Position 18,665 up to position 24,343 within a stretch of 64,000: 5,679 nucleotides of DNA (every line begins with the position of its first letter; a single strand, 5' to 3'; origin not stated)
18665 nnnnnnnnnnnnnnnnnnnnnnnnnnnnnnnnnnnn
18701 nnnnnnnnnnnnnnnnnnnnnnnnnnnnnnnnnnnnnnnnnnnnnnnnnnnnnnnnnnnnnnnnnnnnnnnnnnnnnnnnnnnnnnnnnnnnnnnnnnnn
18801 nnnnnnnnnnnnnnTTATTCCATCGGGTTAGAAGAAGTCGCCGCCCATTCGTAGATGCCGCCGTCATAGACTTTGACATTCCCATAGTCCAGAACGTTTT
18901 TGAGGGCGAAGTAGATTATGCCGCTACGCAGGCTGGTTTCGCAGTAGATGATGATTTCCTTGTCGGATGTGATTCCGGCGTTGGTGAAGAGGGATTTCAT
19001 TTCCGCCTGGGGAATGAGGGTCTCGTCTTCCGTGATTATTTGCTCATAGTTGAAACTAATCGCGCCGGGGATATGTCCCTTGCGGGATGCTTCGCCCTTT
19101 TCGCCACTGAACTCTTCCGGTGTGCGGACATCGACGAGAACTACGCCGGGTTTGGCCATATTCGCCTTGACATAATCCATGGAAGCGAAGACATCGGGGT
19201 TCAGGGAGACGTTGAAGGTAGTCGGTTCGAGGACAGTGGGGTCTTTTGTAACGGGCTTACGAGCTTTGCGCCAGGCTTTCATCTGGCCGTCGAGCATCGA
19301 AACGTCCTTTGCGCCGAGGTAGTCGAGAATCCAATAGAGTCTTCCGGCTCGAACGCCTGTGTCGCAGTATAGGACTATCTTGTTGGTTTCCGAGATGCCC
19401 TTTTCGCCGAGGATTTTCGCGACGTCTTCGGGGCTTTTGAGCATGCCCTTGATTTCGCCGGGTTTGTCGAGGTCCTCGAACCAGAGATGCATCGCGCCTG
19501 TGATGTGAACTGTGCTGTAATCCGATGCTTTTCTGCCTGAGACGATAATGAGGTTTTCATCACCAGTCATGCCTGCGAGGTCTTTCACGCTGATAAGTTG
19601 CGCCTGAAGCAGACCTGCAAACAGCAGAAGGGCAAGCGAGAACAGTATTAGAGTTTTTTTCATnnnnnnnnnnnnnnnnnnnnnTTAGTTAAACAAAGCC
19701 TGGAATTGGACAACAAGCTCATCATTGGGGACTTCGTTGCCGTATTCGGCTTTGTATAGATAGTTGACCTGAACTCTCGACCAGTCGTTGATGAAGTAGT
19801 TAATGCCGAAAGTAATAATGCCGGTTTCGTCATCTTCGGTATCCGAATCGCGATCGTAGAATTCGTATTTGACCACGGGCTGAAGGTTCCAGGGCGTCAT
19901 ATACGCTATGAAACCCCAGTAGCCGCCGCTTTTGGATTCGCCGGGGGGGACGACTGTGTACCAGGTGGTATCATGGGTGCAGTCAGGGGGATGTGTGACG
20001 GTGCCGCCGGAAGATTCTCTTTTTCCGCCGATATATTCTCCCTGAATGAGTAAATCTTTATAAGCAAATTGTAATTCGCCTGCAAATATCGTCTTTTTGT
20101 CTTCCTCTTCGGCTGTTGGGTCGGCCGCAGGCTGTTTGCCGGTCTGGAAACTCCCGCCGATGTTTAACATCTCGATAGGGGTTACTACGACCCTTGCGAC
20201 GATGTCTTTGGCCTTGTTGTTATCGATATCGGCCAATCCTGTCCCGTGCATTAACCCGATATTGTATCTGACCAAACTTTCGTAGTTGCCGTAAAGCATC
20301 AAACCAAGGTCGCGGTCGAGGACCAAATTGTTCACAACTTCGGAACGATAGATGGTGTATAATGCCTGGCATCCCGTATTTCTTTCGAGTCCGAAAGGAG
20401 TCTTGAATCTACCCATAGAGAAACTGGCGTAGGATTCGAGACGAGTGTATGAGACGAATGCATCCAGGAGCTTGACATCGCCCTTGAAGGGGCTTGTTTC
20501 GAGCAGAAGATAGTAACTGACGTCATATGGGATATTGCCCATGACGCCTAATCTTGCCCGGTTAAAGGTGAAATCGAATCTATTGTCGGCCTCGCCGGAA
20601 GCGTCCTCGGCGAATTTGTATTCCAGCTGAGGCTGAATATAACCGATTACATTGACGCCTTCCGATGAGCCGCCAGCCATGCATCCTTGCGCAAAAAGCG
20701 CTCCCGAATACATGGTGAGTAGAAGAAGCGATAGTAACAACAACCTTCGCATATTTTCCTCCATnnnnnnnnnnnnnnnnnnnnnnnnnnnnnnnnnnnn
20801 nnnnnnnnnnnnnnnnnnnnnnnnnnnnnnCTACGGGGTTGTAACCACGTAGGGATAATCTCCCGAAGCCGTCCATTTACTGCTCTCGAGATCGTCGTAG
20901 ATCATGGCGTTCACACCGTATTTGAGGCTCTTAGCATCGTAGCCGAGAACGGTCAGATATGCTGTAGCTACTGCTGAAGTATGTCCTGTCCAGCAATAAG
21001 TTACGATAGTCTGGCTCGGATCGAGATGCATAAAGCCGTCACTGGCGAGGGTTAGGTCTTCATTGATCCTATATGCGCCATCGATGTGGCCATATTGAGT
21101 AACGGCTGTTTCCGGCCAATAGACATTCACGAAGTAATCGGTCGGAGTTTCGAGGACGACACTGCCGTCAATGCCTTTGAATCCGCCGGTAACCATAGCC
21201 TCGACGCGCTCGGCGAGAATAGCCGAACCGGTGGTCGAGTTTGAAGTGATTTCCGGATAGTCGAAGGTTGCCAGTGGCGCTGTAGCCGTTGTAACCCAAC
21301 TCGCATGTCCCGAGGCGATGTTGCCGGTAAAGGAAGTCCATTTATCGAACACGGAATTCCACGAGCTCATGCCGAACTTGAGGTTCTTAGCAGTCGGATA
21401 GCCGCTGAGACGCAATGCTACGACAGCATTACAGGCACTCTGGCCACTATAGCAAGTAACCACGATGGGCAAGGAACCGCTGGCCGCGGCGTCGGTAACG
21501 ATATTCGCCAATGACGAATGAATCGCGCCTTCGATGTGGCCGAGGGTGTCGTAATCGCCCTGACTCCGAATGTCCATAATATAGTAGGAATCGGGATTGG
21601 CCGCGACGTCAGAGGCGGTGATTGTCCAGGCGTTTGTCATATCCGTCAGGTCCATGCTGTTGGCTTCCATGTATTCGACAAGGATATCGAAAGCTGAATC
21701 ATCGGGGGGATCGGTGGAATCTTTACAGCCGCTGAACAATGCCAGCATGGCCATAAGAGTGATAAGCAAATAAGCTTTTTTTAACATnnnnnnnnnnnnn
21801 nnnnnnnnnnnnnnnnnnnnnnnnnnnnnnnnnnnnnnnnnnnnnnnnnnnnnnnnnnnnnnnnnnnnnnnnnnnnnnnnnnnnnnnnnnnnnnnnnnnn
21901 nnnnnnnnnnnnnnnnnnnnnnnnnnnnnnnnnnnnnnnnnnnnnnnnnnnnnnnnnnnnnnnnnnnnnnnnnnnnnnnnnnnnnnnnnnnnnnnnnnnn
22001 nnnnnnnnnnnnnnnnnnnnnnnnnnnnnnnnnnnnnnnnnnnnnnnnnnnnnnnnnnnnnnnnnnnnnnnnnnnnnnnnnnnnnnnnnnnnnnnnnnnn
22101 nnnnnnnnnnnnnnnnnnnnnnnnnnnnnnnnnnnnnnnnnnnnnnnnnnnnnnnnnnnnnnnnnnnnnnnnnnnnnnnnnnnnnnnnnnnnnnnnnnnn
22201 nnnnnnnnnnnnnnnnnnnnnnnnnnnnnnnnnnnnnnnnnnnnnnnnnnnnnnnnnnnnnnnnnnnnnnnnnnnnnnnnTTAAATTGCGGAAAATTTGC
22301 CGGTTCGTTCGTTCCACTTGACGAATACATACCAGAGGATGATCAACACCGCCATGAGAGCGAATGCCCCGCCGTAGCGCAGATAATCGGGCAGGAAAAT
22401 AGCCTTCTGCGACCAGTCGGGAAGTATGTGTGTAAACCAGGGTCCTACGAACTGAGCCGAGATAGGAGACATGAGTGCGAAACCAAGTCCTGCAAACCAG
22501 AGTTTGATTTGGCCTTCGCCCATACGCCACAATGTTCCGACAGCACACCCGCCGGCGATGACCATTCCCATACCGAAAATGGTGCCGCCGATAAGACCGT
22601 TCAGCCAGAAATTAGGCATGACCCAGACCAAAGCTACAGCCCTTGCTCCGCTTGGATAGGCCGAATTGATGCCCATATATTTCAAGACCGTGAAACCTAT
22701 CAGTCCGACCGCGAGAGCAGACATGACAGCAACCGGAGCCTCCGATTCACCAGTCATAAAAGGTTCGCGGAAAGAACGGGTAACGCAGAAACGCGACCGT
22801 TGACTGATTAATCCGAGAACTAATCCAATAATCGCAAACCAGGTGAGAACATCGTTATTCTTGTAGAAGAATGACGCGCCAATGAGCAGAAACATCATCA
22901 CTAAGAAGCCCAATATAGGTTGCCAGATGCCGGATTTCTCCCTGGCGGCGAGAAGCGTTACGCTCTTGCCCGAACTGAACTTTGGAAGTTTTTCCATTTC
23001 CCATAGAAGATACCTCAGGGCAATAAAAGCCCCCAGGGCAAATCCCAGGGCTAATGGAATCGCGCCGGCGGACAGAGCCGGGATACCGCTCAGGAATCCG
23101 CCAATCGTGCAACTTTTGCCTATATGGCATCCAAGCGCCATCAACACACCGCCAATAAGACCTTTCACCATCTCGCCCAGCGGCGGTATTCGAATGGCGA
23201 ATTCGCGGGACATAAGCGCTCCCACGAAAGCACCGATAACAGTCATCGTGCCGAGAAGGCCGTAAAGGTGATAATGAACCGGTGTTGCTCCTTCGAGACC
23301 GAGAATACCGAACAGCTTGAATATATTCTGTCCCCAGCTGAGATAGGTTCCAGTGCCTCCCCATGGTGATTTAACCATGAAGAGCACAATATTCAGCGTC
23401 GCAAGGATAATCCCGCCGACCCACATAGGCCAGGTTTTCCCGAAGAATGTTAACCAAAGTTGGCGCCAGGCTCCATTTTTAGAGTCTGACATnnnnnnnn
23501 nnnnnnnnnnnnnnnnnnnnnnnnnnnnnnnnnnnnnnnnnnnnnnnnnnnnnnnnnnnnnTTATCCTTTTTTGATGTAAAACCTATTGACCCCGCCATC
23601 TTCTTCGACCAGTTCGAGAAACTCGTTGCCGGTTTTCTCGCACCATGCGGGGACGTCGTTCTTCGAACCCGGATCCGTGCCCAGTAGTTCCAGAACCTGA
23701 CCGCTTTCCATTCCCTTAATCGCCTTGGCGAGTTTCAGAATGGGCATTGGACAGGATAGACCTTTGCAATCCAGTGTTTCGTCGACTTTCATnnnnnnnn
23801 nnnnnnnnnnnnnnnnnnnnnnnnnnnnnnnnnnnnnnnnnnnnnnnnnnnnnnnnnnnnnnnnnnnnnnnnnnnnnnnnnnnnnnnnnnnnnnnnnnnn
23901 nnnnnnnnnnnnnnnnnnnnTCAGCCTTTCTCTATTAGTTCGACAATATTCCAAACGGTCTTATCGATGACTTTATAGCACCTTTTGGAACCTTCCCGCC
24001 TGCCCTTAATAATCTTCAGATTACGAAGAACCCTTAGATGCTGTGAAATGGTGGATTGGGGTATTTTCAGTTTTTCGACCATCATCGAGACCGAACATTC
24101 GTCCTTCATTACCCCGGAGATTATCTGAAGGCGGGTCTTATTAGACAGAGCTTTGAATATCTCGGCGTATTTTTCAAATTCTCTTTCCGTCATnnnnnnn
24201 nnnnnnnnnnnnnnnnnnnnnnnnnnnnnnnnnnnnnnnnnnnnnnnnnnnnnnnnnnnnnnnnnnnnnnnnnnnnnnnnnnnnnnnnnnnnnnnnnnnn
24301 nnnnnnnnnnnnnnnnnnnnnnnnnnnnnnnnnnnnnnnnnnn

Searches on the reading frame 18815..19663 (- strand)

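Call 21: search_protein_families(library=pfam, proteins=[window:18815-19663:-], max_evalue=0.00001)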
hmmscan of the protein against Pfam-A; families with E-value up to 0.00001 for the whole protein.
window:18815-19663:- (282 aa): 1 family
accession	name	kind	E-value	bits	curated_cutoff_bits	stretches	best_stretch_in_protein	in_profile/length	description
PF00581.25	Rhodanese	-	5.7e-37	126.7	22.2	2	162-275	2-101/102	Rhodanese-like domain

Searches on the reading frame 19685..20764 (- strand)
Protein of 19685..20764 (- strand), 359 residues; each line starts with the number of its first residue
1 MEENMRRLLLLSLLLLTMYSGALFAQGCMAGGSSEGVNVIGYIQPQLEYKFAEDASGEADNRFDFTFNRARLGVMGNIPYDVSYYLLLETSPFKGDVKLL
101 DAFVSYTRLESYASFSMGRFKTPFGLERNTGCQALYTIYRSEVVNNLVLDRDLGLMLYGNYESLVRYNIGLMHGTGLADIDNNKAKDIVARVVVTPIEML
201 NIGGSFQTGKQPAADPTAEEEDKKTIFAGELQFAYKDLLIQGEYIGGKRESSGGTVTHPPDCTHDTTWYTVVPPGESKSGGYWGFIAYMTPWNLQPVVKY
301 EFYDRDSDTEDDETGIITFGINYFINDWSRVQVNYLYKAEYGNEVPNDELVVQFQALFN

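Call 21: search_protein_families(library=pfam, proteins=[window:19685-20764:-], max_evalue=0.00001)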
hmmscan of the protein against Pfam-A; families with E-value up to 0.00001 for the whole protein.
window:19685-20764:- (359 aa): 1 family
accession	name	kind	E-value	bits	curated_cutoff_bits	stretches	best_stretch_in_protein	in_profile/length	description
PF07396.17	Porin_O_P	-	5.6e-16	59.2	20.9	1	44-197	6-166/370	Phosphate-selective porin O and P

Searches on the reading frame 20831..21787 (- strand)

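Call 21: search_protein_families(library=pfam, proteins=[window:20831-21787:-], max_evalue=0.00001)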
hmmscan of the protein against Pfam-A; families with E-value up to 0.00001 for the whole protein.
window:20831-21787:- (318 aa): 1 family
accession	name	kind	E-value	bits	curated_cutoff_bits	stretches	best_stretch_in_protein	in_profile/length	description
PF00581.25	Rhodanese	-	4.5e-22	78.8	22.2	2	63-144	7-100/102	Rhodanese-like domain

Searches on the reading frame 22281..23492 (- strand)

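Call 5: search_protein_families(library=pfam, proteins=[window:22281-23492:-], max_evalue=0.001)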
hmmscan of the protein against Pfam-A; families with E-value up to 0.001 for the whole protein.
window:22281-23492:- (403 aa): 1 family
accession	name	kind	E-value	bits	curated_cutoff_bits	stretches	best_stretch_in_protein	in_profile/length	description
PF04143.19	Sulf_transp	-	8.9e-44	150.7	27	2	232-396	1-155/310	Sulphur transport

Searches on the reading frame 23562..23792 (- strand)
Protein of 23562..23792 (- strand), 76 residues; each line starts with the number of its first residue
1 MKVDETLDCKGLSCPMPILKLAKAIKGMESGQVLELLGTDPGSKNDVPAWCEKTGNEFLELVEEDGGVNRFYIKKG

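Call 65: search_protein_families(library=pfam, proteins=[window:23562-23792:-], max_evalue=0.001)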
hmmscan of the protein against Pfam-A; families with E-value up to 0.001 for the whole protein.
window:23562-23792:- (76 aa): 1 family
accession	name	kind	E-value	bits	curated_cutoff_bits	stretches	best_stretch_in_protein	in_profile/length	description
PF01206.22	TusA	-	1.5e-27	95.6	28.6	1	5-75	1-70/70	Sulfurtransferase TusA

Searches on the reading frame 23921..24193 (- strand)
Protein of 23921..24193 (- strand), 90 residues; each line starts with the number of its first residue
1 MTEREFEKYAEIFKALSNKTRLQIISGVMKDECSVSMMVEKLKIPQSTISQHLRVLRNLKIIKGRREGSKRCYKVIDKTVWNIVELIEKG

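Call 5: search_protein_families(library=pfam, proteins=[window:23921-24193:-], max_evalue=0.001)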
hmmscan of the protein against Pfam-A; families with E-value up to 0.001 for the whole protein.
window:23921-24193:- (90 aa): 2 families
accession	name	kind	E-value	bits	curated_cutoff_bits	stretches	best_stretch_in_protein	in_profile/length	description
PF01022.26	HTH_5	-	9.7e-12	45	22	1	18-62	1-45/47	Bacterial regulatory protein, arsR family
PF12840.13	HTH_20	-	1.5e-06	28.5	27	1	16-63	1-49/51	Helix-turn-helix domain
